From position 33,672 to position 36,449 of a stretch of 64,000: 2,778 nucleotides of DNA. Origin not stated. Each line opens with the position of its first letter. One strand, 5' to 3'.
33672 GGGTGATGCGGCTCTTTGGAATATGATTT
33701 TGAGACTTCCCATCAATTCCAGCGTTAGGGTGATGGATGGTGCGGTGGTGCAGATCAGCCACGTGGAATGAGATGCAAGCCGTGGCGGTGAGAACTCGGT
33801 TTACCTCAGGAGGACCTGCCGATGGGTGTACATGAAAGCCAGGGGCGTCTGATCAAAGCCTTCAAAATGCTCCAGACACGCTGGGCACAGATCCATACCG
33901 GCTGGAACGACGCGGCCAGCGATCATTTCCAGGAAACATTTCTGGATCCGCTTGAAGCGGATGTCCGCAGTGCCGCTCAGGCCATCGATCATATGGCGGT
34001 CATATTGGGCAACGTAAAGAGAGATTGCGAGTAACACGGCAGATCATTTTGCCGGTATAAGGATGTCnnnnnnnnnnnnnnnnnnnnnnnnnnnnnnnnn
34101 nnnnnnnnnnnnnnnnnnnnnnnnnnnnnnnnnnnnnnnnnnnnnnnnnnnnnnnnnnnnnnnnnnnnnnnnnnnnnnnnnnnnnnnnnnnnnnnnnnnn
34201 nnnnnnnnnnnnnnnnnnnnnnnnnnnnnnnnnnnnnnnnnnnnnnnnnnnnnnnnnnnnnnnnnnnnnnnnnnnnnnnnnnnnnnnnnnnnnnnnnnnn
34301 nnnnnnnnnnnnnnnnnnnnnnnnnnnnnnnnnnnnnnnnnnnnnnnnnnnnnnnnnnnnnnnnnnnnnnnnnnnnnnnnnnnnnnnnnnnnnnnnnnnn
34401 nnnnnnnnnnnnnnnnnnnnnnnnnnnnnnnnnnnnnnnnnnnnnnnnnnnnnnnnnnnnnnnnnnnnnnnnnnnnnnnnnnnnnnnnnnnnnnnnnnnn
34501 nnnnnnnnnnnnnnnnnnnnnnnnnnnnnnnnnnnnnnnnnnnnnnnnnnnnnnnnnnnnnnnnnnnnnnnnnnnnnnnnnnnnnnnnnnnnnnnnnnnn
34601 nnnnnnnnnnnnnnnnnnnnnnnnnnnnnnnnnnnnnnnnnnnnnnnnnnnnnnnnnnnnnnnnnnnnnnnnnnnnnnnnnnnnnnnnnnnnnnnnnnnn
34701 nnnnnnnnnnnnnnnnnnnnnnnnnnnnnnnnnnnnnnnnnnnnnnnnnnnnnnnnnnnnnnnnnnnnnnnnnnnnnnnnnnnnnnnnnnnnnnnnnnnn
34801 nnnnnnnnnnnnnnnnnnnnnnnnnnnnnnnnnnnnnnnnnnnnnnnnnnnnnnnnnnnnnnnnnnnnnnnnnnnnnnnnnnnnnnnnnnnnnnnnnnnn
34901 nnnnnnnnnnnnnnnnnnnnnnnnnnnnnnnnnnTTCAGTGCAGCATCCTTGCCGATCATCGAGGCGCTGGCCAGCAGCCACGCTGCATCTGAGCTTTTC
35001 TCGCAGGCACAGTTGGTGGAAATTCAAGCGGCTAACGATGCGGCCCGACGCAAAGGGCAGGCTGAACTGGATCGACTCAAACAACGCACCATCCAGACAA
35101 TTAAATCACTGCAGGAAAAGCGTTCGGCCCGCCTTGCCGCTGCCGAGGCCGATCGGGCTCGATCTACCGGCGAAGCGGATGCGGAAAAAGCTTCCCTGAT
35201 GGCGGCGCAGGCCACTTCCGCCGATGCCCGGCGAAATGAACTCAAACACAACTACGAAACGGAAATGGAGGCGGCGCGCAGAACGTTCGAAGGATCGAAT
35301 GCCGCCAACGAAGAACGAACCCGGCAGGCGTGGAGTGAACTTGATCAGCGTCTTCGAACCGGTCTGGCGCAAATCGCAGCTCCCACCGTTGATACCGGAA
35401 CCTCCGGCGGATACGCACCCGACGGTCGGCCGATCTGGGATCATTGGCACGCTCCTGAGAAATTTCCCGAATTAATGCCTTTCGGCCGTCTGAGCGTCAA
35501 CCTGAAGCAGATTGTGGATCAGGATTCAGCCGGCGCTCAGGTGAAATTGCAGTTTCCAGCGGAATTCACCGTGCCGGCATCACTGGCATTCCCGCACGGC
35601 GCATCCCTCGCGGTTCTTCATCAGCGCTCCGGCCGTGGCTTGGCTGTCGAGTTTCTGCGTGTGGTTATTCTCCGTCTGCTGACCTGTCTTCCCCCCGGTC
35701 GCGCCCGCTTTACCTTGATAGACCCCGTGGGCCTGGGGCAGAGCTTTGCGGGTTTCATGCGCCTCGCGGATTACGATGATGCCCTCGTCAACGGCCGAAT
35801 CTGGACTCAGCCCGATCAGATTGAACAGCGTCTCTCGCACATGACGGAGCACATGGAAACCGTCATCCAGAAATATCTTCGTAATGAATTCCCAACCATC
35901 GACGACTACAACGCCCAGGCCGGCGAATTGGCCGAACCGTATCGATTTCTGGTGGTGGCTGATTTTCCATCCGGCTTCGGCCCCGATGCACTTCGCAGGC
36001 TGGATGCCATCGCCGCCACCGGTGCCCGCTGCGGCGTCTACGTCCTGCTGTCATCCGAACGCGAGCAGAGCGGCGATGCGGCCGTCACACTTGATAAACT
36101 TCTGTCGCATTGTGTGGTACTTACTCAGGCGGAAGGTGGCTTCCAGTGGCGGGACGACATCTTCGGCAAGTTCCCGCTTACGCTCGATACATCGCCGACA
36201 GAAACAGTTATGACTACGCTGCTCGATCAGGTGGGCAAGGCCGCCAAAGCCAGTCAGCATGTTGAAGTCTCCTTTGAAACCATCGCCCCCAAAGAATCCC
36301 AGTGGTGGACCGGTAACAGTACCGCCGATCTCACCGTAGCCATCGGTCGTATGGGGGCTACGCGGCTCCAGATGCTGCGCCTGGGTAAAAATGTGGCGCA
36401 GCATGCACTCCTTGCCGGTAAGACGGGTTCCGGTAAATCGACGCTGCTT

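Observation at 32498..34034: Two WXG100-like proteins carry W-x-D instead of W-x-G and bracket a helical 328-aa protein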

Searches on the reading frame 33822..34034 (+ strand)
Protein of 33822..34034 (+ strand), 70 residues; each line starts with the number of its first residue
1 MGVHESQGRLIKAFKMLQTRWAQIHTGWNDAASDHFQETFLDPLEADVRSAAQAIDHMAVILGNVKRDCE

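Call 3: search_protein_families(library=pfam, proteins=[window:33822-34034:+], max_evalue=1)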
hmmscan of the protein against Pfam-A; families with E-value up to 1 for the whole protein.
window:33822-34034:+ (70 aa): 4 families
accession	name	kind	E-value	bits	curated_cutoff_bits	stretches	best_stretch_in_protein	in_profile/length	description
PF06013.18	WXG100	-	0.018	15.7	27.3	1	12-58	25-70/86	Proteins of 100 residues with WXG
PF09324.15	Sec7-like_HDS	-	0.018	15.3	23.5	0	33-49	10-26/84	Mon2/Sec7/BIG1-like, HDS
PF21689.3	TorS_sensor_domain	-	0.12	12.2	27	1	7-59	30-82/275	Sensor protein TorS, sensor domain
PF04899.17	MbeD_MobD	-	0.13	12.9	21.6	1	7-34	5-32/70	MbeD/MobD like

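Call 6: search_protein_families(library=ncbifam, proteins=[window:33822-34034:+], max_evalue=1)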
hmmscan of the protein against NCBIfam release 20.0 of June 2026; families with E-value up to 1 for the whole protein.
window:33822-34034:+ (70 aa): 1 family
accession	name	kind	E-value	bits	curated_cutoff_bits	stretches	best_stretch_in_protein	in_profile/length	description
TIGR03930.1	WXG100_ESAT6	subfamily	0.0022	18.2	44.85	1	4-62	17-74/90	WXG100 family type VII secretion target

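Call 10: search_solved_structures(query=window:33822-34034:+, max_evalue=10, show_alignments=3)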
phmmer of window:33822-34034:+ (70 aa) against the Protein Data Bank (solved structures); distinct sequences matched with E-value up to 10: 0.

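Call 13: find_homologous_proteins(query=window:33822-34034:+, max_evalue=0.01)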
Query window:33822-34034:+ (70 aa): 4 proteins with E <= 0.01 among 4 candidates.
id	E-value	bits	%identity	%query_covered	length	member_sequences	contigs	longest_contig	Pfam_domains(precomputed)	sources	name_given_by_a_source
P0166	1.1e-37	144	91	100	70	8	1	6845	-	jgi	jgi:uncharacterized protein YukE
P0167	3.4e-33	130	84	100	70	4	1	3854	-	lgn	-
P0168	2.7e-32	127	79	100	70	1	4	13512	-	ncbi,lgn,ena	-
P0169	7.3e-29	116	76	100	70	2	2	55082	-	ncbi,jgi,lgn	jgi:hypothetical protein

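Call 33: search_solved_structures(query=A3, max_evalue=10, show_alignments=3)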
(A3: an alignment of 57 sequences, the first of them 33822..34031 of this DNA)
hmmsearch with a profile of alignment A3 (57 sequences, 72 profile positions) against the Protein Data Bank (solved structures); distinct sequences matched with E-value up to 10: 26.
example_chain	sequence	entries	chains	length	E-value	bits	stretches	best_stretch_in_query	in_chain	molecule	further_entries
8ugc_A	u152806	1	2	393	0.003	20.6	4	34-69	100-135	FD15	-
2jua_A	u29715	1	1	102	0.0091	19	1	8-50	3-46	de novo protein S836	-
2vrz_A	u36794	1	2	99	0.011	18.7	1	5-65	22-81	VIRULENCE FACTOR ESXA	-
2vs0_A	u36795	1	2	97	0.011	18.7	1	5-65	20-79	VIRULENCE FACTOR ESXA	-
4lws_A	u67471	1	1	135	0.19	14.8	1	2-64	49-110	Uncharacterized protein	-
5e6g_A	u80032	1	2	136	0.36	13.9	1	6-46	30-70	De novo designed protein CA01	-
2j9w_A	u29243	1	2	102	0.43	13.6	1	35-61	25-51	VPS28-PROV PROTEIN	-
3bji_A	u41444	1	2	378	0.48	13.5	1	46-70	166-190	Proto-oncogene vav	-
5zuv_A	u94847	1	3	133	0.67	13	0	40-64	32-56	Spike glycoprotein,Spike glycoprotein,inhibitor EK1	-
8rfj_K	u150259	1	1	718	0.78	12.8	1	7-59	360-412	ATP-dependent DNA helicase DinG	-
6new_A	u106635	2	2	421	0.86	12.7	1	46-70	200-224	Proto-oncogene vav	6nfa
1p68_A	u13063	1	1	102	0.86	12.7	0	8-31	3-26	De novo designed protein S-824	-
8qaf_A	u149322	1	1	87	1.2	12.3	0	10-59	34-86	sc-apCC-8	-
2vrw_B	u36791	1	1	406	1.2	12.2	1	46-70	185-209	PROTO-ONCOGENE VAV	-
8tlp_A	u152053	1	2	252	1.3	12.1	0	16-54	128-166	D_3_633_8x, no peptide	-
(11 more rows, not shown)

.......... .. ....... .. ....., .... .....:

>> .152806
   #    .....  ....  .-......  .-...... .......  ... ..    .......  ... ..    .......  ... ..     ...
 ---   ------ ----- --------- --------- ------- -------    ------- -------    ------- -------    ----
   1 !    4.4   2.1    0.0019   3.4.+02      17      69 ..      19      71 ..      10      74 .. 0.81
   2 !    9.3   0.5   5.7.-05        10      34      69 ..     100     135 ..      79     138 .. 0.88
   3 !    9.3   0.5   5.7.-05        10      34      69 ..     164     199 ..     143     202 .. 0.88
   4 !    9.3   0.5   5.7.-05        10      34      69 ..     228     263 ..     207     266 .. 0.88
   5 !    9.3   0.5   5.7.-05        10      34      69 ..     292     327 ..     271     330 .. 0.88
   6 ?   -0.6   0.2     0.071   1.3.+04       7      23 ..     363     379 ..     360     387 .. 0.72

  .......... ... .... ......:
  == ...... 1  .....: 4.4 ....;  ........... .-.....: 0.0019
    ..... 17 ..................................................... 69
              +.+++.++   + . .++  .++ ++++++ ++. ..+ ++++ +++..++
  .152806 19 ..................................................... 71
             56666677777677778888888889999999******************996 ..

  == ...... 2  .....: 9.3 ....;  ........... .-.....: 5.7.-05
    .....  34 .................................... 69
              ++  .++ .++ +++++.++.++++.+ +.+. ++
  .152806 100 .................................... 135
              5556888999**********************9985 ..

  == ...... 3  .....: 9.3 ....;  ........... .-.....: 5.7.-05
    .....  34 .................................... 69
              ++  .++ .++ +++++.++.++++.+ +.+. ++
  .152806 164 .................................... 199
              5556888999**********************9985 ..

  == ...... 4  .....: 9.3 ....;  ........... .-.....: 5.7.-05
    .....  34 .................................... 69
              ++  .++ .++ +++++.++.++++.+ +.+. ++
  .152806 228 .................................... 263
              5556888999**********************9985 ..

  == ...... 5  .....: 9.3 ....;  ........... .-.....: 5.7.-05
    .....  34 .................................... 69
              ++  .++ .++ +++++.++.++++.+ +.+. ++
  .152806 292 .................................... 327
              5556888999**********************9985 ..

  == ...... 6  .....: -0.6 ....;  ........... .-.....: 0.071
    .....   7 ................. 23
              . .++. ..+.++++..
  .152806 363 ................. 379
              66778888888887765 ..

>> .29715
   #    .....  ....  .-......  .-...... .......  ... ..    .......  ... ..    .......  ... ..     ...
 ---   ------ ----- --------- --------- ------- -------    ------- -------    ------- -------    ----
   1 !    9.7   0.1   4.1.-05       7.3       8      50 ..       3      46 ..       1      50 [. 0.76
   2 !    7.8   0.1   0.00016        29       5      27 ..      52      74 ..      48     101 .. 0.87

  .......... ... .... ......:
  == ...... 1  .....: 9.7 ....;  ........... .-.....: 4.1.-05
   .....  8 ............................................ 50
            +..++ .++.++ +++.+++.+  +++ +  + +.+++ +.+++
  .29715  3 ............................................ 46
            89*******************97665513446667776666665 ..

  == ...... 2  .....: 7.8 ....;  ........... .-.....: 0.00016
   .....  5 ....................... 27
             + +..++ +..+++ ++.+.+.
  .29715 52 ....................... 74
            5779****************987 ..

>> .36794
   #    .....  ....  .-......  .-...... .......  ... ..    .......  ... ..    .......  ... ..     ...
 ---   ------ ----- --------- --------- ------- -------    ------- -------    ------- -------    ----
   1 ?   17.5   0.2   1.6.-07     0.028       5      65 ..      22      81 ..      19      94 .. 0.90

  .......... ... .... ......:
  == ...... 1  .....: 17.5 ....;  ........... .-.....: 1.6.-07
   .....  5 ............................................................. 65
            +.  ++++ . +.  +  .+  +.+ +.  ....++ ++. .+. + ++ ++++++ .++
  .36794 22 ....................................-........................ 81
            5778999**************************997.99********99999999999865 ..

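Call 34: search_protein_families(library=pfam, alignment_id=A3, max_evalue=0.1)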
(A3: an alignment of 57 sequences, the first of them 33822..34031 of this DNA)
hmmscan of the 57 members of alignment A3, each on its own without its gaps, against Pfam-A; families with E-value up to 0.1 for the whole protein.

A. member 1, window:33822-34031:+ (70 aa): 2 families
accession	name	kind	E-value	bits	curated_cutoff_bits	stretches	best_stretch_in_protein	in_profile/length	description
PF06013.18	WXG100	-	0.018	15.7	27.3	1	12-58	25-70/86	Proteins of 100 residues with WXG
PF09324.15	Sec7-like_HDS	-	0.018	15.3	23.5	0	33-49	10-26/84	Mon2/Sec7/BIG1-like, HDS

B. families by the number of members that match (of 57 scanned): 23 families
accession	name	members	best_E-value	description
PF06013.18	WXG100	25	1.4e-07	Proteins of 100 residues with WXG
PF25547.1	WXG100_2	5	0.012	WXG100 like domain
PF21689.3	TorS_sensor_domain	3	0.0065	Sensor protein TorS, sensor domain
PF01025.24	GrpE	3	0.011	GrpE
PF02734.22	Dak2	3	0.034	DAK2 domain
PF09324.15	Sec7-like_HDS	2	0.018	Mon2/Sec7/BIG1-like, HDS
PF12296.13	HsbA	1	0.0095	Hydrophobic surface binding protein A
PF12972.12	NAGLU_C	1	0.015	Alpha-N-acetylglucosaminidase (NAGLU) C-terminal domain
PF24937.1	DUF7754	1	0.019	Domain of unknown function (DUF7754)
PF12350.13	CTK3_C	1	0.028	CTD kinase subunit gamma CTK3 C-terminus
PF03475.19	YiiM_3-alpha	1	0.04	YiiM-like, 3-alpha helix domain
PF19380.4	DUF5955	1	0.044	Family of unknown function (DUF5955)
PF13148.11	DUF3987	1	0.046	Protein of unknown function (DUF3987)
PF11536.14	DUF3226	1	0.047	Protein of unknown function (DUF3226)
PF04643.17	Motilin_assoc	1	0.05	Motilin/ghrelin-associated peptide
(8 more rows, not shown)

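Call 42: predict_structure(alignment_id=A2)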
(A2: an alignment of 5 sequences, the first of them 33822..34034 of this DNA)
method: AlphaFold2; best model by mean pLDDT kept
length: 70 residues; sequences in the alignment: 5
mean_pLDDT: 88.6   pTM: 0.67
mean pLDDT of the five models: 88.6, 86.5, 86.0, 85.6, 85.0
residues with pLDDT >= 90: 40; 70-90: 29; 50-70: 1; < 50: 0
segments of 3 or more residues with pLDDT < 50: none
pLDDT, mean of each block of 10 residues (from residue 1): 82 93 79 90 95 91 89
secondary structure, 60 per line:
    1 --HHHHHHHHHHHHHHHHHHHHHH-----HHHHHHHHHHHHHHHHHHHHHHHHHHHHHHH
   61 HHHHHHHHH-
elements in order: H3-24 H30-69

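Call 47: fold_search(model_id=the predicted structure, library=pdb)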
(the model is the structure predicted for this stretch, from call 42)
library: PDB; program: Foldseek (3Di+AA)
matches with E <= 10: 69; with E <= 0.001: 0
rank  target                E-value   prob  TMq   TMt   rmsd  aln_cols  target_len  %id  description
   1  2gts                  2.2e-01  0.69  0.49  0.45   5.8        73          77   22  Structure of Protein of Unknown Function HP0062 from Helicobacter pylori (released 2006-05-30)
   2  3fx7_B                4.8e-01  0.63  0.53  0.44   5.4        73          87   25  Crystal structure of hypothetical protein of HP0062 from Helicobacter pylori (released 2009-09-01)
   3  3fx7_A                4.8e-01  0.60  0.52  0.44   5.2        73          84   25  Crystal structure of hypothetical protein of HP0062 from Helicobacter pylori (released 2009-09-01)
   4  4lws_A                7.3e-01  0.85  0.69  0.51   3.3        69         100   16  EsxA : EsxB (SeMet) hetero-dimer from Thermomonospora curvata (released 2015-02-04)
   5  4j7k_D                7.8e-01  0.57  0.54  0.46   5.0        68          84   13  The crystal structure of a secreted protein EsxB (Mutant E54Q) from Bacillus anthracis str. Sterne (released 2013-03-06)
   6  4j11_A                9.6e-01  0.89  0.77  0.64   1.9        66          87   12  The crystal structure of a secreted protein ESXB (wild-type, in P21 space group) from Bacillus anthracis str. sterne (released 2013-02-13)
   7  4j41_F                1.0e+00  0.87  0.76  0.68   2.0        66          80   12  The crystal structure of a secreted protein EsxB (Mutant P67A) from Bacillus anthracis str. Sterne (released 2013-02-20)
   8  4j7j_A                1.0e+00  0.87  0.77  0.64   1.9        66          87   12  The crystal structure of a secreted protein EsxB (Mutant G53A) from Bacillus anthracis str. Sterne (released 2013-03-06)
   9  4j41_A                1.0e+00  0.87  0.76  0.62   2.0        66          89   12  The crystal structure of a secreted protein EsxB (Mutant P67A) from Bacillus anthracis str. Sterne (released 2013-02-20)
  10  4j7k_A                1.3e+00  0.84  0.77  0.62   1.9        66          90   12  The crystal structure of a secreted protein EsxB (Mutant E54Q) from Bacillus anthracis str. Sterne (released 2013-03-06)
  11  4j7k_C                1.3e+00  0.82  0.75  0.60   2.1        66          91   12  The crystal structure of a secreted protein EsxB (Mutant E54Q) from Bacillus anthracis str. Sterne (released 2013-03-06)
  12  4j10_A                1.4e+00  0.82  0.77  0.63   1.9        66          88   12  The crystal structure of a secreted protein ESXB (SeMet-labeled) from Bacillus anthracis str. Sterne (released 2013-02-13)
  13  4i0x_G                1.5e+00  0.77  0.68  0.70   1.9        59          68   12  Crystal structure of the Mycobacterum abscessus EsxEF (Mab_3112-Mab_3113) complex (released 2013-01-16)
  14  4j11_C                1.5e+00  0.77  0.74  0.60   2.1        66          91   12  The crystal structure of a secreted protein ESXB (wild-type, in P21 space group) from Bacillus anthracis str. sterne (released 2013-02-13)
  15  4j10_B                1.6e+00  0.77  0.75  0.66   2.0        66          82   12  The crystal structure of a secreted protein ESXB (SeMet-labeled) from Bacillus anthracis str. Sterne (released 2013-02-13)
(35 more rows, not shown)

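Call 71: search_protein_families(library=padloc, proteins=[window:33822-34034:+], max_evalue=0.01)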
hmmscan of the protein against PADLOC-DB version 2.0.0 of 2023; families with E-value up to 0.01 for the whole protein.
window:33822-34034:+ (70 aa): 0 families

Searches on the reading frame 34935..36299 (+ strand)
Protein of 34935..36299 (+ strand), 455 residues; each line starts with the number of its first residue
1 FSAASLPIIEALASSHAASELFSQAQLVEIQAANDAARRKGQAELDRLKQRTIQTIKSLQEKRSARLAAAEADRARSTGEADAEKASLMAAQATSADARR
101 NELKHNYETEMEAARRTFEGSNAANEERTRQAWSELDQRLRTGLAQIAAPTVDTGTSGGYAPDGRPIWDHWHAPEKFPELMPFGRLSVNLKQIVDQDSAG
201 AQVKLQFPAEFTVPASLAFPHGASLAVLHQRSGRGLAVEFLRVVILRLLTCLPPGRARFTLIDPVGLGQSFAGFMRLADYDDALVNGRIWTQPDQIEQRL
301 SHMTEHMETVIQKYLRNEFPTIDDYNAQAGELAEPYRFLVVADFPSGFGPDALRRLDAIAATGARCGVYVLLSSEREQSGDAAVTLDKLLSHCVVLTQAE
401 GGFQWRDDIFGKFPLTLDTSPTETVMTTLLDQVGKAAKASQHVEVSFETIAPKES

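Call 64: search_solved_structures(query=window:34935-36299:+, max_evalue=1, show_alignments=0)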
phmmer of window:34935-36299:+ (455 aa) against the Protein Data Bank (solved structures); distinct sequences matched with E-value up to 1: 1.
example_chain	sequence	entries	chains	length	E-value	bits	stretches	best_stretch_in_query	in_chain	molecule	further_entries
9qks_G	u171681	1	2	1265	0.036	16.3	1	228-376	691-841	ESX secretion system protein YukB,Green fluorescent protein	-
